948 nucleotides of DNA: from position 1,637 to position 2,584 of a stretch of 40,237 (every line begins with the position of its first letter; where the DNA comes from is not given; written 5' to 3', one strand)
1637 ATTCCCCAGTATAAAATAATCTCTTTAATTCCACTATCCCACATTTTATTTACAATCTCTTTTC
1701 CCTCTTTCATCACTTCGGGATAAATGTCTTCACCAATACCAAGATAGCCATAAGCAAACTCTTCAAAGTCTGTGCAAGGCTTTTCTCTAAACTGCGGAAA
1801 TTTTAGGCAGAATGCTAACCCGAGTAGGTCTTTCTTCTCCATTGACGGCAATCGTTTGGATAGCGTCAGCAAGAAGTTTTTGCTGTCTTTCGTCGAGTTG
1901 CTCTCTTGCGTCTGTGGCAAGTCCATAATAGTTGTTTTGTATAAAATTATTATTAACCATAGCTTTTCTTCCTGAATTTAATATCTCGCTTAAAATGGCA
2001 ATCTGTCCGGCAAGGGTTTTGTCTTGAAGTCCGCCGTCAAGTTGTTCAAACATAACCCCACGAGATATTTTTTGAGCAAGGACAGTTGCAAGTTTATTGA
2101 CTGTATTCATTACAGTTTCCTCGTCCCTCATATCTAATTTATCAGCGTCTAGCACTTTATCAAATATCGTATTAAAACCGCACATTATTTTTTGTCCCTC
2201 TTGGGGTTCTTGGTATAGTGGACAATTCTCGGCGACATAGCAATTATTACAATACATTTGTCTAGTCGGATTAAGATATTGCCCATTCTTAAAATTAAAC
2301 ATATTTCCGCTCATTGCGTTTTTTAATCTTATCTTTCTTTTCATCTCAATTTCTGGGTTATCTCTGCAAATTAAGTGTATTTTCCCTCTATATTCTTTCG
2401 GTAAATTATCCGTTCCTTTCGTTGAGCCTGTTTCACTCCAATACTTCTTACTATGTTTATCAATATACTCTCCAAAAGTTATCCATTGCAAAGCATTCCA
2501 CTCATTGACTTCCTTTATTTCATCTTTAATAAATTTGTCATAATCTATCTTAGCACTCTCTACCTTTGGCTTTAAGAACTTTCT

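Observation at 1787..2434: DpdA carries a ~215-aa C-terminal extension in the small-terminase position and overlaps terL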

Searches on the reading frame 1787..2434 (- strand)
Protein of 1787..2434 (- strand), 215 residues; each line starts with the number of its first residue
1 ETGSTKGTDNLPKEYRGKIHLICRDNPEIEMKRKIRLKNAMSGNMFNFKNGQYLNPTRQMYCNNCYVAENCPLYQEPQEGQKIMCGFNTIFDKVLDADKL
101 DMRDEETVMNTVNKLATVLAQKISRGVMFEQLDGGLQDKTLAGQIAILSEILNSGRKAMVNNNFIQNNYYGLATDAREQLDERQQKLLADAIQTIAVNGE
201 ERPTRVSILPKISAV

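Call 4: search_protein_families(library=phrogs, proteins=[window:1787-2434:-], max_evalue=0.01)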
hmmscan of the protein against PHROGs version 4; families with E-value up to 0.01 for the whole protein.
window:1787-2434:- (215 aa): 1 family
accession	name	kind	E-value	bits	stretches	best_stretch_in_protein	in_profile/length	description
phrog_887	-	moron, auxiliary metabolic gene and host takeover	1.4e-08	35.2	1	34-203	337-487/509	queuine tRNA-ribosyltransferase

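Call 23: search_protein_representatives(alignment_id=A2)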
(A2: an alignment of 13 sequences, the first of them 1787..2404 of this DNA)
Query: 13 sequences, 186 profile positions. Proteins with E-value up to 0.001 (for the whole library): 1235; up to 1e-10: 535; up to 1e-30: 29. The best 150 are listed.
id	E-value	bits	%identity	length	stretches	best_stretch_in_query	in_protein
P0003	5.1e-59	215.3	-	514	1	2-175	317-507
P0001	3.1e-58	212.7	-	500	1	1-181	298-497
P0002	1.4e-57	210.6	-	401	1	2-179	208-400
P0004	2.2e-56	206.7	-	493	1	1-175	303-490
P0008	1.4e-53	197.5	-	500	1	1-174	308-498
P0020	6.1e-50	185.7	-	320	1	2-169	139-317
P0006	8.4e-49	182.0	-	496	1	4-175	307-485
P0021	1.1e-48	181.5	-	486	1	2-172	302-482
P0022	2.0e-46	174.2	-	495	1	2-175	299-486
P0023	8.5e-43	162.4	-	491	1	2-179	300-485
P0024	1.8e-42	161.3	-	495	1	1-174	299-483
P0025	2.9e-42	160.7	-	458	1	14-184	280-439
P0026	3.0e-42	160.6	-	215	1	2-169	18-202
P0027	5.3e-40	153.3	-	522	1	2-171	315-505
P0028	4.5e-37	143.7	-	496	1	7-178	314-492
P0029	1.4e-36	142.1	-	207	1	2-167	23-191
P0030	5.3e-36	140.3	-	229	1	1-179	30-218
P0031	9.6e-36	139.4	-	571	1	2-144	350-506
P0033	2.6e-35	138.0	-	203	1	14-183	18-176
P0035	1.8e-33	132.0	-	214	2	6-155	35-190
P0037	2.1e-32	128.5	-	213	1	2-182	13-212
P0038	6.5e-32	126.9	-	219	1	3-174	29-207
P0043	1.5e-29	119.2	-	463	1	16-166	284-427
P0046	6.9e-29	117.1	-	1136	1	13-184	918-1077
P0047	1.5e-28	116.0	-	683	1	13-184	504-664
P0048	2.1e-28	115.4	-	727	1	37-184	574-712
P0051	4.1e-27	111.3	-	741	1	29-183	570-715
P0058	7.3e-24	100.7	-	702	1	29-185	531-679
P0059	9.7e-24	100.3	-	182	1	33-184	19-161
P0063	3.1e-23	98.6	-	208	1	17-164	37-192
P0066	2.0e-22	96.0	-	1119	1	33-185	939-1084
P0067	2.6e-22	95.6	-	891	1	15-183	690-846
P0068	3.4e-22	95.2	-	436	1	14-182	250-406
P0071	1.2e-21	93.4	-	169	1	2-184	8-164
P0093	2.1e-19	86.1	-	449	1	11-182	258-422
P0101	7.6e-19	84.3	-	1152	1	29-152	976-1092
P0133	1.3e-16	77.0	-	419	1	6-174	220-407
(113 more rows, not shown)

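Call 24: search_protein_families(library=phrogs, proteins=[P0026, P0029, P0030, P0033, P0037, P0059, P0071, P0047, P0046, P0048], max_evalue=0.001)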
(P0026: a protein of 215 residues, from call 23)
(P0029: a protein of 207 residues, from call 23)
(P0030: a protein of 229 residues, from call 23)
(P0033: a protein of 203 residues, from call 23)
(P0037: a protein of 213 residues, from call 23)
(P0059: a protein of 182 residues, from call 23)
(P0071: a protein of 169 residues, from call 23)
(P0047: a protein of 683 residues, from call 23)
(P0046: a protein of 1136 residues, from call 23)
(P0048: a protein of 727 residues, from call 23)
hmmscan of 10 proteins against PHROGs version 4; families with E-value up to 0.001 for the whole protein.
P0026 (215 aa): 1 family
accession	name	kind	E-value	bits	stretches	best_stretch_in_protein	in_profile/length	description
phrog_887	-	moron, auxiliary metabolic gene and host takeover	5.7e-05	23.2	1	58-158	359-444/509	queuine tRNA-ribosyltransferase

P0029 (207 aa): 1 family
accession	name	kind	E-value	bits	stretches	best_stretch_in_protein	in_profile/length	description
phrog_69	-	DNA, RNA and nucleotide metabolism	0.00027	21.1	1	38-143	289-374/501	exonuclease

P0030 (229 aa): 0 families

P0033 (203 aa): 2 families
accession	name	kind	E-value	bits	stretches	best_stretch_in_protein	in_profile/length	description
phrog_887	-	moron, auxiliary metabolic gene and host takeover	5.6e-29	102.4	1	29-193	351-490/509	queuine tRNA-ribosyltransferase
phrog_6902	-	head and packaging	8.4e-06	25.7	1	45-126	294-380/469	terminase small subunit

P0037 (213 aa): 0 families

P0059 (182 aa): 2 families
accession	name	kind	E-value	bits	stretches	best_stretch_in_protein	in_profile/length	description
phrog_887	-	moron, auxiliary metabolic gene and host takeover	5.5e-22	79.3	1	23-166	354-479/509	queuine tRNA-ribosyltransferase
phrog_6902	-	head and packaging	3.1e-09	37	1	14-137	277-406/469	terminase small subunit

P0071 (169 aa): 1 family
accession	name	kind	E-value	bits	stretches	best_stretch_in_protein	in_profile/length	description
phrog_887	-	moron, auxiliary metabolic gene and host takeover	6.7e-20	72.5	1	45-164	355-474/509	queuine tRNA-ribosyltransferase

P0047 (683 aa): 3 families
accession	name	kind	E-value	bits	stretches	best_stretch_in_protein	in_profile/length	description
phrog_887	-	moron, auxiliary metabolic gene and host takeover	3.2e-83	281.3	1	2-669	2-479/509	queuine tRNA-ribosyltransferase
phrog_7068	-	moron, auxiliary metabolic gene and host takeover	1.4e-06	28.6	1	183-234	139-189/346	queuine tRNA-ribosyltransferase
phrog_6902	-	head and packaging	3.3e-05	23.7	1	530-613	292-380/469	terminase small subunit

P0046 (1136 aa): 1 family
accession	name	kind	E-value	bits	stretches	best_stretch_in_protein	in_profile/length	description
phrog_887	-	moron, auxiliary metabolic gene and host takeover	1.1e-75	256.5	2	9-215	5-214/509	queuine tRNA-ribosyltransferase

P0048 (727 aa): 2 families
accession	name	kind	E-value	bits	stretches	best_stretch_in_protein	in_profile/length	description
phrog_887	-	moron, auxiliary metabolic gene and host takeover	2.4e-84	285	1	19-710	12-472/509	queuine tRNA-ribosyltransferase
phrog_6902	-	head and packaging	9.6e-05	22.2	1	581-664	293-381/469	terminase small subunit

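Call 25: search_protein_families(library=pfam, proteins=[P0046, P0047, P0048, P0051, P0066, P0067, P0101, P0058, P0031, P0026], max_evalue=0.001)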
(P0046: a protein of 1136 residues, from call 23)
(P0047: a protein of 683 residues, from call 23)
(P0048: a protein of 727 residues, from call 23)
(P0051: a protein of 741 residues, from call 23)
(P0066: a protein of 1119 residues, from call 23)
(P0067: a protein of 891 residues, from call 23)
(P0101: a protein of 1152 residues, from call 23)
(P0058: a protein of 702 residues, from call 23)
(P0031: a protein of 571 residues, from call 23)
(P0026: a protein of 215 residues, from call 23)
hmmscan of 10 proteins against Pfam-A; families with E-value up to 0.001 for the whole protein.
P0046 (1136 aa): 2 families
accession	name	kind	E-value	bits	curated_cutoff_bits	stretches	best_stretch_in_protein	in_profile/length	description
PF14890.11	Intein_splicing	-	1.7e-25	90.1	35.8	1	231-657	11-155/155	Intein splicing domain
PF14528.11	LAGLIDADG_3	-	1.5e-09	38.4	22.5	1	460-542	2-81/82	LAGLIDADG-like domain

P0047 (683 aa): 0 families

P0048 (727 aa): 0 families

P0051 (741 aa): 0 families

P0066 (1119 aa): 2 families
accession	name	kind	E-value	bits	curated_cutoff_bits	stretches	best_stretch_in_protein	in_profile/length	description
PF14890.11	Intein_splicing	-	2.8e-25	89.4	35.8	1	230-656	5-155/155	Intein splicing domain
PF14528.11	LAGLIDADG_3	-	3.1e-08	34.2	22.5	1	462-544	2-82/82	LAGLIDADG-like domain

P0067 (891 aa): 1 family
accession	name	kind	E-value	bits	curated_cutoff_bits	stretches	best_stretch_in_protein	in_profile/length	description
PF14890.11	Intein_splicing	-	2.5e-13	50.5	35.8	1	268-420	10-155/155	Intein splicing domain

P0101 (1152 aa): 2 families
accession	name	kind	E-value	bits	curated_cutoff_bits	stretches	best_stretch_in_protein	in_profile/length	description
PF14890.11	Intein_splicing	-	7.3e-19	68.5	35.8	1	257-698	8-155/155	Intein splicing domain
PF14528.11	LAGLIDADG_3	-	5.1e-05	23.9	22.5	1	505-584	5-82/82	LAGLIDADG-like domain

P0058 (702 aa): 0 families

P0031 (571 aa): 0 families

P0026 (215 aa): 0 families

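Call 26: search_dna_similar(query=P0059, collection=phages, mode=protein, max_evalue=0.001, max_rows=40)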
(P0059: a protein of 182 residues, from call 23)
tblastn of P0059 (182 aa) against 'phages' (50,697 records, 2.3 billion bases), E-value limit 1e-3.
Records with a match: 54; places in all: 54; records where one place covers at least 80% of the query: 3.
Best place of each record, by identity: <60% 54.
By first word of the organism name: Gordonia 44; Tsukamurella 6; Bacillus 2; Bacteroides 1; Rhodococcus 1.
By host as written in the record: Gordonia terrae 3612 38; Tsukamurella inchonensis strain BEN701 4; Bacillus cereus 2; Gordonia malaquae CON60 2; Gordonia terrae strain Ben601 2; Tsukamurella inchonensis BEN701 2; Bacteroides salyersiae BSC162 1; Rhodococcus equi NRRL B-16538 1; and 2 more.
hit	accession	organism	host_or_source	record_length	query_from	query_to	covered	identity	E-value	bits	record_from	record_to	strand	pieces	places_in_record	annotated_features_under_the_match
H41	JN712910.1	Bacillus phage BCD7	Bacillus cereus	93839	2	160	87%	44.7%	3e-35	135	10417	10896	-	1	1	hypothetical protein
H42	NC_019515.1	Bacillus phage BCD7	Bacillus cereus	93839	2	160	87%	44.7%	3e-35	135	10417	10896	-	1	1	queuine tRNA-ribosyltransferase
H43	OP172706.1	Bacteroides phage BS162P1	Bacteroides salyersiae BSC162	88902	34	182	82%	34.9%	1e-7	56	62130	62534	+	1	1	hypothetical protein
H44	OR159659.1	Rhodococcus phage Reynauld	Rhodococcus equi NRRL B-16538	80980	35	157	68%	26.2%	2e-5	50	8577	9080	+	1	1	14: hypothetical protein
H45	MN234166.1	Gordonia phage ASerpRocky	Gordonia westfalica NRRL B-24152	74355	32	150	65%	27.0%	2e-5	50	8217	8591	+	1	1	9: hypothetical protein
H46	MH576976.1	Gordonia phage Teatealatte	Gordonia terrae 3612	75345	32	150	65%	27.0%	2e-5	50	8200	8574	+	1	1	9: hypothetical protein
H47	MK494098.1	Gordonia phage Tredge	Gordonia terrae 3612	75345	32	150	65%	27.0%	2e-5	50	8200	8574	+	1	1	9: hypothetical protein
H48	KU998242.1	Gordonia phage Demosthenes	Gordonia terrae 3612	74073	32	150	65%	27.0%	2e-5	50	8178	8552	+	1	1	9: hypothetical protein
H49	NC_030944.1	Gordonia phage Demosthenes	Gordonia terrae 3612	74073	32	150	65%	27.0%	2e-5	50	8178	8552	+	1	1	9: terminase small subunit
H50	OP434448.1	Gordonia phage Hollow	Gordonia terrae 3612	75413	32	150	65%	27.0%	2e-5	50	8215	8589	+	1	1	9: hypothetical protein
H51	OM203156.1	Gordonia phage Niagara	Gordonia sp.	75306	32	150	65%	27.0%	5e-5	49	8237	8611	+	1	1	9: hypothetical protein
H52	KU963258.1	Gordonia phage Katyusha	Gordonia terrae 3612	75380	32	150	65%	27.0%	5e-5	49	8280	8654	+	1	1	9: hypothetical protein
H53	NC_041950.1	Gordonia phage Katyusha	Gordonia terrae 3612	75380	32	150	65%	27.0%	5e-5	49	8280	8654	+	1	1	9: terminase small subunit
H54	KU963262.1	Gordonia phage Benczkowski14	Gordonia terrae 3612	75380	32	150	65%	27.0%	5e-5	49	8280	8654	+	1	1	9: hypothetical protein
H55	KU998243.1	Gordonia phage Kvothe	Gordonia terrae 3612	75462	32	150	65%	27.0%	5e-5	49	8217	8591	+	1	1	9: hypothetical protein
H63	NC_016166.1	Gordonia phage GTE7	Gordonia terrae strain Ben601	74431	28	106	43%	29.4%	3e-4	46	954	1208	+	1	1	terminase small subunit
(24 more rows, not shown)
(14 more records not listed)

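Call 27: search_dna_similar(query=window:1787-2404:-, collection=phages, mode=protein, max_evalue=0.01, max_rows=40)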
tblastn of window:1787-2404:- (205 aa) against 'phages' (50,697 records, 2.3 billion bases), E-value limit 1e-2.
Records with a match: 3; places in all: 3; records where one place covers at least 80% of the query: 0.
Best place of each record, by identity: <60% 3.
By first word of the organism name: Bacillus 2; Bacteriophage 1.
By host as written in the record: Bacillus cereus 2; - 1.
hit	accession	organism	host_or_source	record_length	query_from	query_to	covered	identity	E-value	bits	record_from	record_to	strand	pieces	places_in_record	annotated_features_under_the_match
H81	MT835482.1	Bacteriophage sp.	human fecal samples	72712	16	139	60%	24.2%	5e-3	43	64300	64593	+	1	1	record has no annotation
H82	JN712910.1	Bacillus phage BCD7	Bacillus cereus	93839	49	155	52%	28.0%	3e-4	47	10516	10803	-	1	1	hypothetical protein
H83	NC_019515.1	Bacillus phage BCD7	Bacillus cereus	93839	49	155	52%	28.0%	3e-4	47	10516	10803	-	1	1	queuine tRNA-ribosyltransferase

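Call 28: get_annotated_region(hit=H63, flank=4000)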
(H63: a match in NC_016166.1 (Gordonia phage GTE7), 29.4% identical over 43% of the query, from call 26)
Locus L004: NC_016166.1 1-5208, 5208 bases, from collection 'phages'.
description: Gordonia phage GTE7, complete genome.
organism: Gordonia phage GTE7 (NCBI taxid 1100814)
taxonomy: Viruses; Duplodnaviria; Heunggongvirae; Uroviricota; Caudoviricetes; Getseptimavirus; Getseptimavirus GTE7
host: Gordonia terrae strain Ben601; source: wastewater; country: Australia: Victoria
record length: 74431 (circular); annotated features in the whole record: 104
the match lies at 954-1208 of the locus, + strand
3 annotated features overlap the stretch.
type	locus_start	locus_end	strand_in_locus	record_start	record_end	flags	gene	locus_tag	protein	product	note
CDS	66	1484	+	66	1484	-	-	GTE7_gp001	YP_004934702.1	terminase small subunit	Orf1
CDS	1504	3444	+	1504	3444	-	-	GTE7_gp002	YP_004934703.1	terminase large subunit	TerL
CDS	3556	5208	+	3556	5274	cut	-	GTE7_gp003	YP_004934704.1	portal protein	Orf3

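Call 29: get_annotated_region(hit=H42, flank=6000)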
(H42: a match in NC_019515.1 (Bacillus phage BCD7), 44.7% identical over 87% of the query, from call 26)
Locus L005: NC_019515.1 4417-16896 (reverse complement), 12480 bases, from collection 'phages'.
description: Bacillus phage BCD7, complete genome.
organism: Bacillus phage BCD7 (NCBI taxid 1136534)
taxonomy: Viruses; Duplodnaviria; Heunggongvirae; Uroviricota; Caudoviricetes; Becedseptimavirus; Becedseptimavirus BCD7
host: Bacillus cereus; source: -; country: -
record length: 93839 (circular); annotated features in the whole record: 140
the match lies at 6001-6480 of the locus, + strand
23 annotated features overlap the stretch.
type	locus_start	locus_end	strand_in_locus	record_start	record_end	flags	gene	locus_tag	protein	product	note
CDS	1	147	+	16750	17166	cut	-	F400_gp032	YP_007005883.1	putative signal peptidase I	-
CDS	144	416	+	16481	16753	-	-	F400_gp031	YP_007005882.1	sporulation protein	-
CDS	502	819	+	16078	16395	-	-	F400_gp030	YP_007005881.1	hypothetical protein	-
CDS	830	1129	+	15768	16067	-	-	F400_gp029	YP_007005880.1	hypothetical protein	-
CDS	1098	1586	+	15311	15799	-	-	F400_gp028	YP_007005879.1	QueD-like 6-pyruvoyl-tetrahydropterin synthase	-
CDS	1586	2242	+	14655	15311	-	-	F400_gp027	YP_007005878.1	QueE-like radical SAM domain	-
CDS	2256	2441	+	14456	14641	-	-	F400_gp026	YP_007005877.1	hypothetical protein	-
CDS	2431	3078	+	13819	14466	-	-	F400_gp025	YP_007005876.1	QueC-like queuosine biosynthesis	-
CDS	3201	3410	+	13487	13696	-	-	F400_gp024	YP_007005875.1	hypothetical protein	-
CDS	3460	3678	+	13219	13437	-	-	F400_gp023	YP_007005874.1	hypothetical protein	-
CDS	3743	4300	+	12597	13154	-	-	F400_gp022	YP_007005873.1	GTP cyclohydrolase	-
CDS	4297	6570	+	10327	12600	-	-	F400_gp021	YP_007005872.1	queuine tRNA-ribosyltransferase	-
CDS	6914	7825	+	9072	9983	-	-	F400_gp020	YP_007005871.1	hypothetical protein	-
CDS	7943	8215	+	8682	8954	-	-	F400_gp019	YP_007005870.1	hypothetical protein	-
CDS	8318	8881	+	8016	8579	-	-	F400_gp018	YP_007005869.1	deoxyuridine 5'-triphosphate nucleotidohydrolase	-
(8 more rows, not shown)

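Call 34: find_encoding_contigs(protein=P0026, flank=6000, max_places=3)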
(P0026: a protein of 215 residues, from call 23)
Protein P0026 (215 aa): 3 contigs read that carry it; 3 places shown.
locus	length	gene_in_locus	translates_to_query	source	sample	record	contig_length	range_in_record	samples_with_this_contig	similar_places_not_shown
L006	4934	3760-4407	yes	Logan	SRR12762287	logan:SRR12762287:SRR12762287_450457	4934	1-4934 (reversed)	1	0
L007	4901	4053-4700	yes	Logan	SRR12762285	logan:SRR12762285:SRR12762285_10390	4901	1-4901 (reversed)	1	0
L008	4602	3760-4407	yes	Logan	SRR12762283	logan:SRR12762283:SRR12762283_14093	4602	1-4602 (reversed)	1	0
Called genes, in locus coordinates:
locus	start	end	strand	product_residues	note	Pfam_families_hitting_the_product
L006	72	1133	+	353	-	-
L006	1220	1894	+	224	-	-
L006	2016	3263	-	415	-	PF01551:Peptidase_M23 (faint)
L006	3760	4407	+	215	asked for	-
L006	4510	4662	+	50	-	-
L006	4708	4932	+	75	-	?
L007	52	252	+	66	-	-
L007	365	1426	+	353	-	-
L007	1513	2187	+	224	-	-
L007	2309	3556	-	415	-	PF01551:Peptidase_M23 (faint)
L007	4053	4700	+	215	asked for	-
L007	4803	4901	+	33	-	?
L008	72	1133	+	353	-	-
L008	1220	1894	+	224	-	-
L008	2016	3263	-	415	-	PF01551:Peptidase_M23 (faint)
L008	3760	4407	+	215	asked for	-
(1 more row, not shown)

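Call 35: find_encoding_contigs(protein=P0033, flank=6000, max_places=3)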
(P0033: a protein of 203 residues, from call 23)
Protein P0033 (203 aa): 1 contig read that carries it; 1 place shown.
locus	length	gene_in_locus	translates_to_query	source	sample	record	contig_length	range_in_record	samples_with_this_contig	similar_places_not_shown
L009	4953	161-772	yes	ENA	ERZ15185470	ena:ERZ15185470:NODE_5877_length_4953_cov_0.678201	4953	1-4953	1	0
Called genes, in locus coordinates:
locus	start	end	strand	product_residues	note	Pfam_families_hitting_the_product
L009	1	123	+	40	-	?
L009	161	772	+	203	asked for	-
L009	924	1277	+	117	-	-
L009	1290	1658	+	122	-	-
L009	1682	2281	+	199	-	-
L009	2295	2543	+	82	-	-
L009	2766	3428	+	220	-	PF02562:PhoH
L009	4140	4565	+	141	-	-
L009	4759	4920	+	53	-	-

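Call 36: get_annotated_region(hit=H49, flank=5000)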
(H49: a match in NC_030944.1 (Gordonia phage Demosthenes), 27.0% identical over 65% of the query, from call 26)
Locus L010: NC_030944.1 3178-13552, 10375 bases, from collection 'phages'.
description: Gordonia phage Demosthenes, complete genome.
organism: Gordonia phage Demosthenes (NCBI taxid 1838067)
taxonomy: Viruses; Duplodnaviria; Heunggongvirae; Uroviricota; Caudoviricetes; Demosthenesvirus; Demosthenesvirus demosthenes
host: Gordonia terrae 3612; source: soil; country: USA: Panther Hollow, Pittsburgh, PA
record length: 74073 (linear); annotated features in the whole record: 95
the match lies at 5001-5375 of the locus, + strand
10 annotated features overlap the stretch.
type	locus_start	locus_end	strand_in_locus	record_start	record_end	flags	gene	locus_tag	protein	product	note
CDS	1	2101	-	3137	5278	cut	3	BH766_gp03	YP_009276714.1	helicase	-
CDS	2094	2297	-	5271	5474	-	4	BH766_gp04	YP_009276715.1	hypothetical protein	-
CDS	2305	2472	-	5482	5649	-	5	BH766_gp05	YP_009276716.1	hypothetical protein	-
CDS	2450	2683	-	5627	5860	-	6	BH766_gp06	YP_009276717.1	hypothetical protein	-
CDS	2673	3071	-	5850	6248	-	7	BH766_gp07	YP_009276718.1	hypothetical protein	-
CDS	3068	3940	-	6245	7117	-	8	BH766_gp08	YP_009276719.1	DNA primase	-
CDS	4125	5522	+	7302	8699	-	9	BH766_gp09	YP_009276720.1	terminase small subunit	-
CDS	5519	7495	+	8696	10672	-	10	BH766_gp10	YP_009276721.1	terminase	-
CDS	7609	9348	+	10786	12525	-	11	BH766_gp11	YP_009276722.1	portal protein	-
CDS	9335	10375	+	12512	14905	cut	12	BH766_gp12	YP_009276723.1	tail protein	-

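Call 37: get_annotated_region(hit=H43, flank=6000)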
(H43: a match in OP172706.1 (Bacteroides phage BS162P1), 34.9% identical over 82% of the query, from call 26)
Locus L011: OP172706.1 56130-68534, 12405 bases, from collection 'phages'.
description: Bacteroides phage BS162P1, partial genome.
organism: Bacteroides phage BS162P1 (NCBI taxid 2968579)
taxonomy: Viruses; Duplodnaviria; Heunggongvirae; Uroviricota; Caudoviricetes
host: Bacteroides salyersiae BSC162; source: municipal sewage; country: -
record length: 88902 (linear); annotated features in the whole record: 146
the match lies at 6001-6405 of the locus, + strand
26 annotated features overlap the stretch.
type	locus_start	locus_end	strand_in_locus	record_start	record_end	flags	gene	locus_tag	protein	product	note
CDS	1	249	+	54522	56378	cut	-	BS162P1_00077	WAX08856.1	hypothetical protein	-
CDS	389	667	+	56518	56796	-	-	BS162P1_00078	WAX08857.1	hypothetical protein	-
CDS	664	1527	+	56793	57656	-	-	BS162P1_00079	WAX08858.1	hypothetical protein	-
CDS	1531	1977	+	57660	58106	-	-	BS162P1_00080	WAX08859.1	hypothetical protein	-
CDS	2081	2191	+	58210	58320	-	-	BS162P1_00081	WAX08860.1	hypothetical protein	-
CDS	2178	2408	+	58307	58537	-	-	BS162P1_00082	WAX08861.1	hypothetical protein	-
CDS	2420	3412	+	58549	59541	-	-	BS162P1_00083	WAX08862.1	DNA endonuclease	DNA endonuclease I-HmuI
CDS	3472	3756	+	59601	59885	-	-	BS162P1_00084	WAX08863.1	hypothetical protein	-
CDS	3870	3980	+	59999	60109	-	-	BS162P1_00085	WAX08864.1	hypothetical protein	-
CDS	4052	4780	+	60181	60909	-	-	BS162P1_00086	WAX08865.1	hypothetical protein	-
CDS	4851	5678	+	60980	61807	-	-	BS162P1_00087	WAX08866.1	hypothetical protein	-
CDS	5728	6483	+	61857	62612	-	-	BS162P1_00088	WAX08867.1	hypothetical protein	-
CDS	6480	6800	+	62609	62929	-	-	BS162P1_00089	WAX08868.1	hypothetical protein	-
CDS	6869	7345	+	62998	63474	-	-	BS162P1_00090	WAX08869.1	hypothetical protein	-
CDS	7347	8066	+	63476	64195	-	-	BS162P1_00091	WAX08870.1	hypothetical protein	-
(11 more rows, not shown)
